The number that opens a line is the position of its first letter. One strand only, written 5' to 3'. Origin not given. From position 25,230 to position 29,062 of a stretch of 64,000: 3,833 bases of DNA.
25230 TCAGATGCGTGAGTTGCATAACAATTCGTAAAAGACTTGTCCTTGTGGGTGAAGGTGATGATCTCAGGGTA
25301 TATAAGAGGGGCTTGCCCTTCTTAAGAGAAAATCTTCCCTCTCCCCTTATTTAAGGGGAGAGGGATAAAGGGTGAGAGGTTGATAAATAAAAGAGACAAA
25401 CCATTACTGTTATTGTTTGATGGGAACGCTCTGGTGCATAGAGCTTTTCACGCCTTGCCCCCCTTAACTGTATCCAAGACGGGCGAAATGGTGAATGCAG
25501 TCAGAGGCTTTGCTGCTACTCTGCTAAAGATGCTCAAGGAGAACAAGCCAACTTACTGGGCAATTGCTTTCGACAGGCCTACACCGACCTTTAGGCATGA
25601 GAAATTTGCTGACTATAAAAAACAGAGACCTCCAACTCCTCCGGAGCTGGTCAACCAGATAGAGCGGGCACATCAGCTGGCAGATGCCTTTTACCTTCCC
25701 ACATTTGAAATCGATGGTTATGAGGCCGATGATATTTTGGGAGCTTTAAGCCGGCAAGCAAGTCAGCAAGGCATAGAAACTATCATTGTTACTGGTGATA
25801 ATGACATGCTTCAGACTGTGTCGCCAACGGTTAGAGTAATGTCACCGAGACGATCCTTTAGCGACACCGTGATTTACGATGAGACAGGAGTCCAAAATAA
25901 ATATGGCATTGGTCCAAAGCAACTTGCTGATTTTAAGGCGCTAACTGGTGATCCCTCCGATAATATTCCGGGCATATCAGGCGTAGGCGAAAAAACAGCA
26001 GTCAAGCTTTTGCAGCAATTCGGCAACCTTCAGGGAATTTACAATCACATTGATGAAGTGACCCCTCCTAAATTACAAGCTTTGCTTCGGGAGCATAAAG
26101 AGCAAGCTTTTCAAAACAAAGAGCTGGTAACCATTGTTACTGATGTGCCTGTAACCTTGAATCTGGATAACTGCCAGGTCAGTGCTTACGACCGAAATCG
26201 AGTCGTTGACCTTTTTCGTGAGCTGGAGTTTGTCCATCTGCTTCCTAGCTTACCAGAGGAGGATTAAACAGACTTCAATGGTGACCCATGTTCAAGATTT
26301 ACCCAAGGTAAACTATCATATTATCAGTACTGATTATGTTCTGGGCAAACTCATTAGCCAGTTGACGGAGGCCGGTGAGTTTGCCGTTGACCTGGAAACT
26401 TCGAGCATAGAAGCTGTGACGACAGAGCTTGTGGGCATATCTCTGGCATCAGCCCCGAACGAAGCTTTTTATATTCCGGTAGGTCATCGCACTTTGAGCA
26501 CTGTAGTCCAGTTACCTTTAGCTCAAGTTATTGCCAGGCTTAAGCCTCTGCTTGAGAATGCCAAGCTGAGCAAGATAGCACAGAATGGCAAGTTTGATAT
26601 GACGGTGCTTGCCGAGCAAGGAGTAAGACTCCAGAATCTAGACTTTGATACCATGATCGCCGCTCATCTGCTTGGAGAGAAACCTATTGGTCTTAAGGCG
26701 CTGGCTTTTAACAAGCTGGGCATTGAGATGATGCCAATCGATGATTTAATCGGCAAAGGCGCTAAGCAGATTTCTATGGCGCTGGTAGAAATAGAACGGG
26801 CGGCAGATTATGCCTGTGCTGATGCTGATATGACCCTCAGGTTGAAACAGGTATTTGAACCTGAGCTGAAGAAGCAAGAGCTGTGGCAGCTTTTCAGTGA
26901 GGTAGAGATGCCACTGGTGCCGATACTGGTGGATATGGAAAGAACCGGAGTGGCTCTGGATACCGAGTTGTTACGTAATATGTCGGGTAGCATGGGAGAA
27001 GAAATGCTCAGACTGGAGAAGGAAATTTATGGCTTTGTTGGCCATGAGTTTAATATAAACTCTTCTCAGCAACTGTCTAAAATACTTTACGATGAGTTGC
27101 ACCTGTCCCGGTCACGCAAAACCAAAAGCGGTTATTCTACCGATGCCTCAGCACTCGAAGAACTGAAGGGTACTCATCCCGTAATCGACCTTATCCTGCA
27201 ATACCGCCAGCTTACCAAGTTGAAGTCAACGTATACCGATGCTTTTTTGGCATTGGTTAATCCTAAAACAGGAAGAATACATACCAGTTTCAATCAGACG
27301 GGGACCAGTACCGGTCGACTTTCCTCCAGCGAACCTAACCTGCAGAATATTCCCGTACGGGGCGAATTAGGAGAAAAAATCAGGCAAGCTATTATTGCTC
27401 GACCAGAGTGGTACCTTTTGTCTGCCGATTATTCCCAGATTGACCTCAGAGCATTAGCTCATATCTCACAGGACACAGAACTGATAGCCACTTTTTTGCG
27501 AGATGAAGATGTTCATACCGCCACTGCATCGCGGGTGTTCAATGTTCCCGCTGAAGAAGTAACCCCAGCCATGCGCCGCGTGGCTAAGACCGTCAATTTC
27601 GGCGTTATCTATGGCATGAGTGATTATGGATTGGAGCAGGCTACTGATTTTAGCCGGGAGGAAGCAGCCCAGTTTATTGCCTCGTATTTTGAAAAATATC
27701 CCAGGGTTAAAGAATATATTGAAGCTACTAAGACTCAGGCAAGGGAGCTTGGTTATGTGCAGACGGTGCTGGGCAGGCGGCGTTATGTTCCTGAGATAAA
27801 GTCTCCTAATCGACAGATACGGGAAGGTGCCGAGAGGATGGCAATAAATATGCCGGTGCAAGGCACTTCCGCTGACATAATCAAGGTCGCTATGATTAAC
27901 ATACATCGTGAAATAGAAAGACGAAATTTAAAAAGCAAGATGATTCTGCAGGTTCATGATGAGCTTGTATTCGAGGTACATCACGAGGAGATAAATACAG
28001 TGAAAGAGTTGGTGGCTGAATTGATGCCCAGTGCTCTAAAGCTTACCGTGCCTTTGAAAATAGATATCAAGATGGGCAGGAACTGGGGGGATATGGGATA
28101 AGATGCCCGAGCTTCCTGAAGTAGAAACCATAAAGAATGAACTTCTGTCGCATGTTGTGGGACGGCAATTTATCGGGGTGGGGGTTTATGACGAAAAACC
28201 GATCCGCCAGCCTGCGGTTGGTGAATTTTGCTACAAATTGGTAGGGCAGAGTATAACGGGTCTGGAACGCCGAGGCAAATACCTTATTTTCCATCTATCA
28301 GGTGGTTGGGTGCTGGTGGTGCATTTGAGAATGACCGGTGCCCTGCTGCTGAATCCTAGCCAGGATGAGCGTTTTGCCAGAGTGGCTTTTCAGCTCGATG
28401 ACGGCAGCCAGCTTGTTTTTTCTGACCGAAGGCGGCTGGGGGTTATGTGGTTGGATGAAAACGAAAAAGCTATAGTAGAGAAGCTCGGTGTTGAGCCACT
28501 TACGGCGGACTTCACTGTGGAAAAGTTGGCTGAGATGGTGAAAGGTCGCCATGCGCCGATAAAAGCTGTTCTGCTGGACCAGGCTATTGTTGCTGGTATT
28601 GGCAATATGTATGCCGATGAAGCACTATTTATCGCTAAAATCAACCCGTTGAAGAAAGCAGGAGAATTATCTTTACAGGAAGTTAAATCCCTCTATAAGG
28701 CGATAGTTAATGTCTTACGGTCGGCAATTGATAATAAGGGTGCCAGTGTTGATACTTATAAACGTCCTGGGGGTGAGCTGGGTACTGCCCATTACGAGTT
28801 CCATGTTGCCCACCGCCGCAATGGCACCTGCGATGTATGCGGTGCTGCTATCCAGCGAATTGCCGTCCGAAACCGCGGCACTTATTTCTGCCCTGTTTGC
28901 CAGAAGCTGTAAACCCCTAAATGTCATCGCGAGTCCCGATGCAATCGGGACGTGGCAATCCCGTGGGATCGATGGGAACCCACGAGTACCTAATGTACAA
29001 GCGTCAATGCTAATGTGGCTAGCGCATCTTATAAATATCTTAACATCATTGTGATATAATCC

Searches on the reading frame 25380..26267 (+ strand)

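Call 67: search_protein_families(library=pfam, proteins=[window:25380-26267:+], max_evalue=1e-8)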
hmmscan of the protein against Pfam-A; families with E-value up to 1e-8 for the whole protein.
window:25380-26267:+ (295 aa): 2 families
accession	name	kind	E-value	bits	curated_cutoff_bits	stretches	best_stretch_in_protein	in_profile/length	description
PF02739.22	5_3_exonuc_N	-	6.5e-53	179.2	34.3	1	10-176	2-164/164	5'-3' exonuclease, N-terminal resolvase-like domain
PF01367.25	5_3_exonuc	-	3.4e-35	120.8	40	1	178-272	2-96/97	5'-3' exonuclease, C-terminal SAM fold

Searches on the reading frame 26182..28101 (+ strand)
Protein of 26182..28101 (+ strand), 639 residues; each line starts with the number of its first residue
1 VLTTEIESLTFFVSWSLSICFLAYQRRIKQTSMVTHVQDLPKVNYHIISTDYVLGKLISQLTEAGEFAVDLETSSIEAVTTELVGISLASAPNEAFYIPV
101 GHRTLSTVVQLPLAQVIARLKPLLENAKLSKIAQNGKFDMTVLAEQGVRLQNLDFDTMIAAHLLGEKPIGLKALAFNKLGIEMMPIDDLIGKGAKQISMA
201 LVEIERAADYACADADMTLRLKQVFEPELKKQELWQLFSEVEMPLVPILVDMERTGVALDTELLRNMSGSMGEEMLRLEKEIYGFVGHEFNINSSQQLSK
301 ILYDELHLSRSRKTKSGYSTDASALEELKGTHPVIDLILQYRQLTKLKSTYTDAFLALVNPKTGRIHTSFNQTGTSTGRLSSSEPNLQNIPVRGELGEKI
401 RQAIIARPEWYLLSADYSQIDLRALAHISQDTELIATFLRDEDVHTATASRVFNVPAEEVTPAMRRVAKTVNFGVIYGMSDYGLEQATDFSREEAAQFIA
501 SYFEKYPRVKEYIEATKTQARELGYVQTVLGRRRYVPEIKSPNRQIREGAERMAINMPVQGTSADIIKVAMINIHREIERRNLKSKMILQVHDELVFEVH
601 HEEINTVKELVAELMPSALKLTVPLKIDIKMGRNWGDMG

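Call 67: search_protein_families(library=pfam, proteins=[window:26182-28101:+], max_evalue=1e-8)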
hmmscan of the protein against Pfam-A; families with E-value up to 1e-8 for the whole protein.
window:26182-28101:+ (639 aa): 2 families
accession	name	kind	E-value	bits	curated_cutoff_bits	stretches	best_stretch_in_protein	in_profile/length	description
PF00476.26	DNA_pol_A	-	1.2e-164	548.3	34.3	1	262-637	2-381/381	DNA polymerase family A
PF01612.26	DNA_pol_A_exo1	-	3.8e-27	95.6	23.6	1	45-229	1-172/173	3'-5' exonuclease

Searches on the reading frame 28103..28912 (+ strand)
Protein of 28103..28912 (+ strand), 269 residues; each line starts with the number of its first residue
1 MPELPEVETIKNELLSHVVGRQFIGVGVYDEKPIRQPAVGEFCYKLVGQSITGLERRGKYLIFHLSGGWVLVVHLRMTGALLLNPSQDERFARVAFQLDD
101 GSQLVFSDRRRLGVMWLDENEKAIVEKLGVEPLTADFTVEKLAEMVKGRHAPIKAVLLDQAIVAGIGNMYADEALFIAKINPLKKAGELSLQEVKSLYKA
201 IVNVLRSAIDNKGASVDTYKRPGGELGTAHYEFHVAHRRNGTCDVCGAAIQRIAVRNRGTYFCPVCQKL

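Call 67: search_protein_families(library=pfam, proteins=[window:28103-28912:+], max_evalue=1e-8)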
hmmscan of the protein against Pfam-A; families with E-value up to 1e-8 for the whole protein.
window:28103-28912:+ (269 aa): 2 families
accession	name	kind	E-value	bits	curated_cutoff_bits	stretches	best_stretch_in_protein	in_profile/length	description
PF01149.29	Fapy_DNA_glyco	-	9.3e-34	117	25.5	1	1-115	1-117/117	Formamidopyrimidine-DNA glycosylase N-terminal domain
PF06831.19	H2TH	-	3.9e-28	97.7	34.7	1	128-218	1-91/93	Formamidopyrimidine-DNA glycosylase H2TH domain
